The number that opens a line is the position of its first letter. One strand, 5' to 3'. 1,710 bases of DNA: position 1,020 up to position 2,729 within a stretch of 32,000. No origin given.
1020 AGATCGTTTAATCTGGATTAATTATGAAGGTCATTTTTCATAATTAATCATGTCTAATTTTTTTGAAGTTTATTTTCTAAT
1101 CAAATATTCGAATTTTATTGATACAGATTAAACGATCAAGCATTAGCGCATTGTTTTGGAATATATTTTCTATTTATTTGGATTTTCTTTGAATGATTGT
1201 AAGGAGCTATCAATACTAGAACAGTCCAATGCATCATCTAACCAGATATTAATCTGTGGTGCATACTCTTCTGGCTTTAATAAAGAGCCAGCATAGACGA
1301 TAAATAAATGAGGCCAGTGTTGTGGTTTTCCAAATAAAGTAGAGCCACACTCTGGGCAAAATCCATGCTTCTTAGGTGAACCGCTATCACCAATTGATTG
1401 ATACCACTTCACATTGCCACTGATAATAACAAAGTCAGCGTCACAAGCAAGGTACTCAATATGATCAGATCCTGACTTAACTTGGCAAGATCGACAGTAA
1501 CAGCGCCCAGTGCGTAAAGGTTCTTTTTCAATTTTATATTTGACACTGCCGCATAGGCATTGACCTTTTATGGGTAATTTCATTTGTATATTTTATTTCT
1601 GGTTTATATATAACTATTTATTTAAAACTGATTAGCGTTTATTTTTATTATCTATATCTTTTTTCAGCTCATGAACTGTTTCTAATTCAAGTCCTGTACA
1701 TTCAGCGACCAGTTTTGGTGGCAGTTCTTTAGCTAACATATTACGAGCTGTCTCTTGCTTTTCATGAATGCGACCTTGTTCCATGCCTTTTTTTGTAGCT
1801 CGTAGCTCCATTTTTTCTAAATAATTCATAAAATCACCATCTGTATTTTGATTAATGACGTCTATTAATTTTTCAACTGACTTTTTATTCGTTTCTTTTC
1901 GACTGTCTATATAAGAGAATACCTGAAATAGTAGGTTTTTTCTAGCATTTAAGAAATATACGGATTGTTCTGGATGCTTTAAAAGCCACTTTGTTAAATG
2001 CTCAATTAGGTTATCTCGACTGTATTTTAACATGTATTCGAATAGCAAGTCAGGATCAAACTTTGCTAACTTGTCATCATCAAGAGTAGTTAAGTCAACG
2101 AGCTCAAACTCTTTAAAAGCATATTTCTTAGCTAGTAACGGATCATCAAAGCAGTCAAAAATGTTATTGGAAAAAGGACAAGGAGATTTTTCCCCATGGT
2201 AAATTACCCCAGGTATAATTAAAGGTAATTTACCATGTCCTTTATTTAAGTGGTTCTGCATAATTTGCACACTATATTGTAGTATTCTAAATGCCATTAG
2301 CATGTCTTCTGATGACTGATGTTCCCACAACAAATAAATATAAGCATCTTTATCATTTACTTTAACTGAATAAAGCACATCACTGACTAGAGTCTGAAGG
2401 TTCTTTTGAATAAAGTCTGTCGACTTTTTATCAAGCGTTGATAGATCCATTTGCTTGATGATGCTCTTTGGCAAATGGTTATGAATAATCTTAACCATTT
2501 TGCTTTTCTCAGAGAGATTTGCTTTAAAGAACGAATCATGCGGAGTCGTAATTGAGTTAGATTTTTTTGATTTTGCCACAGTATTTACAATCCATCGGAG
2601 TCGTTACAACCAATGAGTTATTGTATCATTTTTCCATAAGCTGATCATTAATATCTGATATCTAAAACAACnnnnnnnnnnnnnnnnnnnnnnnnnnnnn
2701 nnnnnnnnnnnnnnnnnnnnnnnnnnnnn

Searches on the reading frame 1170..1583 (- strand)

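Call 91: search_protein_families(library=pfam, proteins=[window:1170-1583:-], max_evalue=0.001)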
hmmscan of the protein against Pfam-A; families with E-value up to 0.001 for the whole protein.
window:1170-1583:- (137 aa): 1 family
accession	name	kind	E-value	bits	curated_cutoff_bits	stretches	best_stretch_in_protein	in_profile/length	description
PF04828.22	GFA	-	1.9e-27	96.1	24.3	1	5-116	2-114/115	Glutathione-dependent formaldehyde-activating enzyme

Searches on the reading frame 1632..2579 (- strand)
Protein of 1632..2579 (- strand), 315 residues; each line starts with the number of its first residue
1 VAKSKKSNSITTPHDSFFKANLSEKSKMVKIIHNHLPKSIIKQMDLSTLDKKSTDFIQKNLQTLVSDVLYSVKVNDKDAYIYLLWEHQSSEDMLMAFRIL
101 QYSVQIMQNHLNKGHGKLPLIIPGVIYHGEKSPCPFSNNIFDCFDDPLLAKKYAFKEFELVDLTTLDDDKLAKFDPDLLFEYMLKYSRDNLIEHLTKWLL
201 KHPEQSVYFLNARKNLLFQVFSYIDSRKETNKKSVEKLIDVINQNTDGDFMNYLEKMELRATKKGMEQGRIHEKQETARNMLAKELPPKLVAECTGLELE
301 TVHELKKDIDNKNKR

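Call 91: search_protein_families(library=pfam, proteins=[window:1632-2579:-], max_evalue=0.001)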
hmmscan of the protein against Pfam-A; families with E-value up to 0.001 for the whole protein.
window:1632-2579:- (315 aa): 1 family
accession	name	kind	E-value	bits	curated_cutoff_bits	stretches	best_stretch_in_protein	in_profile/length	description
PF04754.18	Transposase_31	-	3.1e-53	180.8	21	1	12-193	1-182/203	Putative transposase, YhgA-like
